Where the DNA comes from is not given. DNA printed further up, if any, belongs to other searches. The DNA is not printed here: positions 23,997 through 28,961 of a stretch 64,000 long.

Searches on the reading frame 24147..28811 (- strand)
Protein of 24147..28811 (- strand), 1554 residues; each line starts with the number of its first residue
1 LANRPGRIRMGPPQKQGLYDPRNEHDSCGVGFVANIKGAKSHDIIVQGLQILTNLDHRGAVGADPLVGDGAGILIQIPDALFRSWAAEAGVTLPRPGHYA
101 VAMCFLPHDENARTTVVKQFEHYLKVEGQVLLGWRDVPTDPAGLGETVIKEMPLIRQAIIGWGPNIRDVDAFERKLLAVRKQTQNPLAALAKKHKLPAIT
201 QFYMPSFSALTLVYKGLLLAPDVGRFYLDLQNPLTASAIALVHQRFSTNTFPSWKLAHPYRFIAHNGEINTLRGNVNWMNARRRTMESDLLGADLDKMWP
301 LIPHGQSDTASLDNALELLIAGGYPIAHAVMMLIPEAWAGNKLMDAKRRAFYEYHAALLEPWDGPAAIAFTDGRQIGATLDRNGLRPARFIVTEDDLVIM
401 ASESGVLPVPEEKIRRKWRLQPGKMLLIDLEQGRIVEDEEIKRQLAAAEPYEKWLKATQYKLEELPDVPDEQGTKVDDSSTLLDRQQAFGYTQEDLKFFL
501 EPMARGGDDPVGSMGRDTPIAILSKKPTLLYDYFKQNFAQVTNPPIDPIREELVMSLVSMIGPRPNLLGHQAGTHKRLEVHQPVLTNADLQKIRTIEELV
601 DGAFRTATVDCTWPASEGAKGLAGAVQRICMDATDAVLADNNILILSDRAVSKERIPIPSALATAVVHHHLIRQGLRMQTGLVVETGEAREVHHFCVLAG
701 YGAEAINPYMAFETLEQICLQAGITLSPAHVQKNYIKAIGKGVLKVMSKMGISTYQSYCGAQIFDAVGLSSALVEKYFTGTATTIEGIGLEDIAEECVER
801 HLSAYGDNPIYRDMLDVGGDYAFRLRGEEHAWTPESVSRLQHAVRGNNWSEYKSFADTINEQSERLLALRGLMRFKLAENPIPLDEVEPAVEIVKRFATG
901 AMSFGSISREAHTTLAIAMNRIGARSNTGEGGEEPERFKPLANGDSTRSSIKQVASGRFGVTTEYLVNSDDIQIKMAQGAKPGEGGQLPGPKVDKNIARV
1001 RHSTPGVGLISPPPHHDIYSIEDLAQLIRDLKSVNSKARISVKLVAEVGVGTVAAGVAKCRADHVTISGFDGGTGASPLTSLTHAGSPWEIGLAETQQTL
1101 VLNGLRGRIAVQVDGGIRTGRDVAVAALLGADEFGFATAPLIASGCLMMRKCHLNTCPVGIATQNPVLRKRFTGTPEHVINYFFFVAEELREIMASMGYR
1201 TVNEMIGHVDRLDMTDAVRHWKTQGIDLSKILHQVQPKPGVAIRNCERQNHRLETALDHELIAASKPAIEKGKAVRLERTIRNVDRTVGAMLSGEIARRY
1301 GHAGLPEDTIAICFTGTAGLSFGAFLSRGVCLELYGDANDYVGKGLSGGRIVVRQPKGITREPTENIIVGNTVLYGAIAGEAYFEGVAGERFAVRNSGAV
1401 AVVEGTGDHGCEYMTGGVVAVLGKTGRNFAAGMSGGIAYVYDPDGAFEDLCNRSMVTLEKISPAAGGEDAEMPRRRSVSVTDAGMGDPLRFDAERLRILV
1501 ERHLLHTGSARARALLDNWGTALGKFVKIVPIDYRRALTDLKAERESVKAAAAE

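Call 20: search_protein_families(library=pfam, proteins=[window:24147-28811:-])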
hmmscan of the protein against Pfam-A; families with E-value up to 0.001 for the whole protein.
window:24147-28811:- (1554 aa): 5 families
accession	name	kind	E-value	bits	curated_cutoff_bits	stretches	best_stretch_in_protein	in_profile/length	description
PF00310.26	GATase_2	-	9.8e-178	591.6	19.9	1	28-454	1-420/420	Glutamine amidotransferases class-II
PF01645.23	Glu_synthase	-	3.1e-151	504.2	20.4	1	833-1199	4-368/369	Conserved region in glutamate synthase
PF04898.20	Glu_syn_central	-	2e-117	392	22.8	1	485-770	2-277/277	Glutamate synthase central domain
PF01493.24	GXGXG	-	5.5e-82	274.4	32.5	1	1280-1463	2-185/190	GXGXG motif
PF01070.24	FMN_dh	-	0.00018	21.1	24.9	1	1105-1141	270-306/350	FMN-dependent dehydrogenase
